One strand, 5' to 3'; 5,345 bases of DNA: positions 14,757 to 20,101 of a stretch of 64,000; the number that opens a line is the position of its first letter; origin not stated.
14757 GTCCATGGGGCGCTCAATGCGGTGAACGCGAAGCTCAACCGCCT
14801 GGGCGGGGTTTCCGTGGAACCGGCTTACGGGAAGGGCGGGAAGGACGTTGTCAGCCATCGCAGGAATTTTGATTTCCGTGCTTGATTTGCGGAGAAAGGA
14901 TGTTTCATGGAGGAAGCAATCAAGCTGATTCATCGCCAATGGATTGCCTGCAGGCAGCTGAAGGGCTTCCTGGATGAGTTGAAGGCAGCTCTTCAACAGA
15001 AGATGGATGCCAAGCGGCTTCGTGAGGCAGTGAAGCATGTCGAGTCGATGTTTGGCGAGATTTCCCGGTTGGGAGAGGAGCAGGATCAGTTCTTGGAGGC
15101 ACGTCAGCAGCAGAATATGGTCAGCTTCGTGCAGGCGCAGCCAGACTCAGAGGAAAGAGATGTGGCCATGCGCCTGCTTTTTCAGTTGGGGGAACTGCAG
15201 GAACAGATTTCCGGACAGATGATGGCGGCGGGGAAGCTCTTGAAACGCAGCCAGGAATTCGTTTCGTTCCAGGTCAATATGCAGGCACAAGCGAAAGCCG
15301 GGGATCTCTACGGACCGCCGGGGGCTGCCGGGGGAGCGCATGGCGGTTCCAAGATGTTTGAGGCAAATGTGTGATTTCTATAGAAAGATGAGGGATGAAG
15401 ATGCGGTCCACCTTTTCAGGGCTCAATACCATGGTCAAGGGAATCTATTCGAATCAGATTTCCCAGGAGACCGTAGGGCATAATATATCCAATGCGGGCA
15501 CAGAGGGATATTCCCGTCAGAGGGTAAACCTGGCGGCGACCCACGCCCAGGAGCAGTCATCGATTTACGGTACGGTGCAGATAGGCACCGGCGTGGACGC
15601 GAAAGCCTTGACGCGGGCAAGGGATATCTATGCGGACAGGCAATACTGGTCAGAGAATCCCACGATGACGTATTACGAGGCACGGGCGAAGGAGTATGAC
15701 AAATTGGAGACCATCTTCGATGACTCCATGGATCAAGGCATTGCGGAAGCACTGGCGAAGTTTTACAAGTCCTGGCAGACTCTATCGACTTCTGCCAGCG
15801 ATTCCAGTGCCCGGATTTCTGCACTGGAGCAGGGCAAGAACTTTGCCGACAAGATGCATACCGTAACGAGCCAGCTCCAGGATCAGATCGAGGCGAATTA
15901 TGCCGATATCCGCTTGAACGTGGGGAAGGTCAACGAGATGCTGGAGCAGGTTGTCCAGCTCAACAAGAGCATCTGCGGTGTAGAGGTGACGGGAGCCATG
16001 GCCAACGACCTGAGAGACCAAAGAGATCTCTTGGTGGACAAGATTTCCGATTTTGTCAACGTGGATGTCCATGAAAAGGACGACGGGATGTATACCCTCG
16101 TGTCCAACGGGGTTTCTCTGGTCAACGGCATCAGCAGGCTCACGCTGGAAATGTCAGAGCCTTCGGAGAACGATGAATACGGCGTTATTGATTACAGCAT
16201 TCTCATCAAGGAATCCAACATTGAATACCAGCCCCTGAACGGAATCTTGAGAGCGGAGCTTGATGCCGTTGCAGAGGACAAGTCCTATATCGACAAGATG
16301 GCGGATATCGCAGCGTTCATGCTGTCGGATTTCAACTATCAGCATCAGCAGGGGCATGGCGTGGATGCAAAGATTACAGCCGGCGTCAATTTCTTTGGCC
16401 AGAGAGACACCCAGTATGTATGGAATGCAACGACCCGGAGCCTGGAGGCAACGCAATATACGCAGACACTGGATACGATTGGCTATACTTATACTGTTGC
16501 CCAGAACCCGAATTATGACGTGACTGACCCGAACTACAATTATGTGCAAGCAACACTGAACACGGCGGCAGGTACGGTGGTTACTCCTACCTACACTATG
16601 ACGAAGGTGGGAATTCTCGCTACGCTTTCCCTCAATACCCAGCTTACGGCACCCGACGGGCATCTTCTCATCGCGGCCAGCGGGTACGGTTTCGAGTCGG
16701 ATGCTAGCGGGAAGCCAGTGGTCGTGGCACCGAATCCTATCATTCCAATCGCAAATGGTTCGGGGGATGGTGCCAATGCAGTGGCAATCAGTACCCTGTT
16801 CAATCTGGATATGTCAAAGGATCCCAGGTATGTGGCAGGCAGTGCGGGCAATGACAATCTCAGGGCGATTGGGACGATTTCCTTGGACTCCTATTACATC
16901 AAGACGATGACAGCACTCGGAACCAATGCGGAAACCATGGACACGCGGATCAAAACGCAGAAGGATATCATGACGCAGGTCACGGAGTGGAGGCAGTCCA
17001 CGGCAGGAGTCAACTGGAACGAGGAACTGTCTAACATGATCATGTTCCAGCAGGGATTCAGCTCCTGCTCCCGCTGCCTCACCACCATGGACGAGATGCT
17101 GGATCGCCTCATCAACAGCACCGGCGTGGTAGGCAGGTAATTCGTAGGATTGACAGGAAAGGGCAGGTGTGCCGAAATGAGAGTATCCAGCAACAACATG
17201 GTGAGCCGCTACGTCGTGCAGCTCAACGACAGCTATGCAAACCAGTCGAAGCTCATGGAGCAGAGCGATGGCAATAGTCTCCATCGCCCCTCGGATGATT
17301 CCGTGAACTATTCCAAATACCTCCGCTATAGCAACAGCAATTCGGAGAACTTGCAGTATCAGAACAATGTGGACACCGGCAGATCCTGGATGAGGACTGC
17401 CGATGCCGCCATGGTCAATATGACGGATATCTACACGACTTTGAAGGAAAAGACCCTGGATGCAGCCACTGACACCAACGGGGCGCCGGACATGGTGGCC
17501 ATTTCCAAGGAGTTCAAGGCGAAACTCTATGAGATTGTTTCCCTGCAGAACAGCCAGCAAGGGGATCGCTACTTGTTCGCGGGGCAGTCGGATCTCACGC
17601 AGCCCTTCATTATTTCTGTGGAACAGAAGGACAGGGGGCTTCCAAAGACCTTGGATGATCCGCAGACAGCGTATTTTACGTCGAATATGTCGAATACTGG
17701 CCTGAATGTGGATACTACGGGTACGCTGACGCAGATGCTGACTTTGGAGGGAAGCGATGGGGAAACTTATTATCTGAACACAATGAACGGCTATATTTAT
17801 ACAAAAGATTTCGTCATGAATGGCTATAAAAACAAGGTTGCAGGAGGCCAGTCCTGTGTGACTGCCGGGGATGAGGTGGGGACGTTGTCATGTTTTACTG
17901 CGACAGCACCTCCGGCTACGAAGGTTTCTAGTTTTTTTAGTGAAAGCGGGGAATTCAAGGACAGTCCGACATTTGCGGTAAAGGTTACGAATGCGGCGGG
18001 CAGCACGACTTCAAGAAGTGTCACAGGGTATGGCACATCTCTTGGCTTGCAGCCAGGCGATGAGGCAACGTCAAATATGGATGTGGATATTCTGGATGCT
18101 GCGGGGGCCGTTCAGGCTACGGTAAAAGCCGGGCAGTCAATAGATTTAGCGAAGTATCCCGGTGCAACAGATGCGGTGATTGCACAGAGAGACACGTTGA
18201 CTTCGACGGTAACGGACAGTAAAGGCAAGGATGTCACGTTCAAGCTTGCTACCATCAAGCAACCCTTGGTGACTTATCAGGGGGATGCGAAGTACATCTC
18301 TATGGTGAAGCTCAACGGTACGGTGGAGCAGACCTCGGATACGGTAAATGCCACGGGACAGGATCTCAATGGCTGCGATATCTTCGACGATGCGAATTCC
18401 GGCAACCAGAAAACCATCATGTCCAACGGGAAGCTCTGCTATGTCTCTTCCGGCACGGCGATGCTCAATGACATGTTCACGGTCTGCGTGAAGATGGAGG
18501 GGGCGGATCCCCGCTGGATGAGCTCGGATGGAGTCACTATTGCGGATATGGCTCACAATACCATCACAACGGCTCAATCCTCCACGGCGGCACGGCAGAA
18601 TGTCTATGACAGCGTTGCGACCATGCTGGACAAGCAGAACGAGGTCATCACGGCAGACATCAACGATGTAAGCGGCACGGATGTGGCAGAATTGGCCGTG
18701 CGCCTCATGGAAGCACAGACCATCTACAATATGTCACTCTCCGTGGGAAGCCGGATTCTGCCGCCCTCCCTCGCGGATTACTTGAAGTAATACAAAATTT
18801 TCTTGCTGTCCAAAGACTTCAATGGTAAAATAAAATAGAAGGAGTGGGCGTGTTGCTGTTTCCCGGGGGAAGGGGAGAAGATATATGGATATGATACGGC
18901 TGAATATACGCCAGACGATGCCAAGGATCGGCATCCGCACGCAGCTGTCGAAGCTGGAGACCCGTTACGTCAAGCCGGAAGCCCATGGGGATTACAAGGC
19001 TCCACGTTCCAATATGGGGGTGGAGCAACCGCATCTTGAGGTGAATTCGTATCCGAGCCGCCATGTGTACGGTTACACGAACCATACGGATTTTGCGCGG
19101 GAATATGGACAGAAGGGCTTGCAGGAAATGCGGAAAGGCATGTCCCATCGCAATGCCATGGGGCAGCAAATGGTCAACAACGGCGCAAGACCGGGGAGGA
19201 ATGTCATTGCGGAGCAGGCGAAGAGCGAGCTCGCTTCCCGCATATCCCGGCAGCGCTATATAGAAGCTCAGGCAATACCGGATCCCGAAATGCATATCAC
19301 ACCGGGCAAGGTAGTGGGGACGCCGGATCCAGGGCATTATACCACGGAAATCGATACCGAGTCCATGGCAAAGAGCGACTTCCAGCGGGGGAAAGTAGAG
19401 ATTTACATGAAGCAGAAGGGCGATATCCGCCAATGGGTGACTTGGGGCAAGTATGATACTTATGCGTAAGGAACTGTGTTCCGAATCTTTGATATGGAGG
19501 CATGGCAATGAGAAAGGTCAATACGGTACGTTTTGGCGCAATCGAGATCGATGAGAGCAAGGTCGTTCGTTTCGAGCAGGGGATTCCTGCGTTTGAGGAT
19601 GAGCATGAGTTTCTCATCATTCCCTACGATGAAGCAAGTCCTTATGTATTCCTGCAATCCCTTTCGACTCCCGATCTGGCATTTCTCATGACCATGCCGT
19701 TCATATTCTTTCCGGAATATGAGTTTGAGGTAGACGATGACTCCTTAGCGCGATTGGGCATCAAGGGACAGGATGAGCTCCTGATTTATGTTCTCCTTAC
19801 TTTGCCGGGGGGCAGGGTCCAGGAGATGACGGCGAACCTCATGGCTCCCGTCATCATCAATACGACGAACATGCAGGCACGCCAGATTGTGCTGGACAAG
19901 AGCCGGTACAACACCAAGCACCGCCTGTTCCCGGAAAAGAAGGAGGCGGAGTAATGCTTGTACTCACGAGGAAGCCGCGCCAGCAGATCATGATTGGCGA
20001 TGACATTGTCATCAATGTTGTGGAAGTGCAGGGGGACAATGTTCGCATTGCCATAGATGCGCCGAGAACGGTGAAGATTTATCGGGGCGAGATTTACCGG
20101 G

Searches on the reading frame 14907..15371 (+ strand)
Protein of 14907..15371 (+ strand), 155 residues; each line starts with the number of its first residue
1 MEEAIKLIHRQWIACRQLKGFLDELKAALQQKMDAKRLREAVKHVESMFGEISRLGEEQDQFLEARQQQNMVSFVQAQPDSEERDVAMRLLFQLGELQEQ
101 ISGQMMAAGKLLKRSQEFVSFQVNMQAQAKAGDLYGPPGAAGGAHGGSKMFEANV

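Call 26: search_protein_families(library=pfam, proteins=[window:14907-15371:+], max_evalue=0.0001)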
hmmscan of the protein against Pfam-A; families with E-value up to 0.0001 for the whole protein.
window:14907-15371:+ (155 aa): 1 family
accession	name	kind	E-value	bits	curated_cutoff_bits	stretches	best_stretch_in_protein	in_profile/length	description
PF05130.17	FlgN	-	4.3e-09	37.4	30.5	1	1-141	1-145/147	FlgN protein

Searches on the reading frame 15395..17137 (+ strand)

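Call 26: search_protein_families(library=pfam, proteins=[window:15395-17137:+], max_evalue=0.0001)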
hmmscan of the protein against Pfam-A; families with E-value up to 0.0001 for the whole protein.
window:15395-17137:+ (581 aa): 2 families
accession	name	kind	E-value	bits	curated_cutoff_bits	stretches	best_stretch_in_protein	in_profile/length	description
PF22638.1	FlgK_D1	-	3.6e-44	151.5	28.6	1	102-334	2-233/233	Flagellar hook-associated protein FlgK helical domain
PF06429.18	Flg_bbr_C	-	3.2e-09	36.6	23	1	536-574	7-45/46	Flagellar basal body rod FlgEFG protein C-terminal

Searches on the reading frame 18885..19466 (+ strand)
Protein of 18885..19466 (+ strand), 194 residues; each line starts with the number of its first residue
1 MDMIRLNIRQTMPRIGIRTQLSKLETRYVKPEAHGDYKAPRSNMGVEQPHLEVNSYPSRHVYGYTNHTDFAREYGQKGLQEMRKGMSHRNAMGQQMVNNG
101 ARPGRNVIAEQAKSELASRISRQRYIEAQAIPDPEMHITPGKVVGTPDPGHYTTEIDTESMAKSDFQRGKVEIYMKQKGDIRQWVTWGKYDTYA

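Call 26: search_protein_families(library=pfam, proteins=[window:18885-19466:+], max_evalue=0.0001)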
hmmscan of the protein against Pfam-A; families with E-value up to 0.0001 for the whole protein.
window:18885-19466:+ (194 aa): 1 family
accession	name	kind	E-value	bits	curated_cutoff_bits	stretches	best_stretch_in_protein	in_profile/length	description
PF20074.4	DUF6470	-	4.6e-22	78.9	28.9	1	6-181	1-174/178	Family of unknown function (DUF6470)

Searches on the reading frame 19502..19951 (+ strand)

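Call 26: search_protein_families(library=pfam, proteins=[window:19502-19951:+], max_evalue=0.0001)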
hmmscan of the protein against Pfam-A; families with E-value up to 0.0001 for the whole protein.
window:19502-19951:+ (150 aa): 1 family
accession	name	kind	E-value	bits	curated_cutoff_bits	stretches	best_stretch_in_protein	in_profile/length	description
PF02623.20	FliW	-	6e-39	133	25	1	23-142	2-122/122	FliW protein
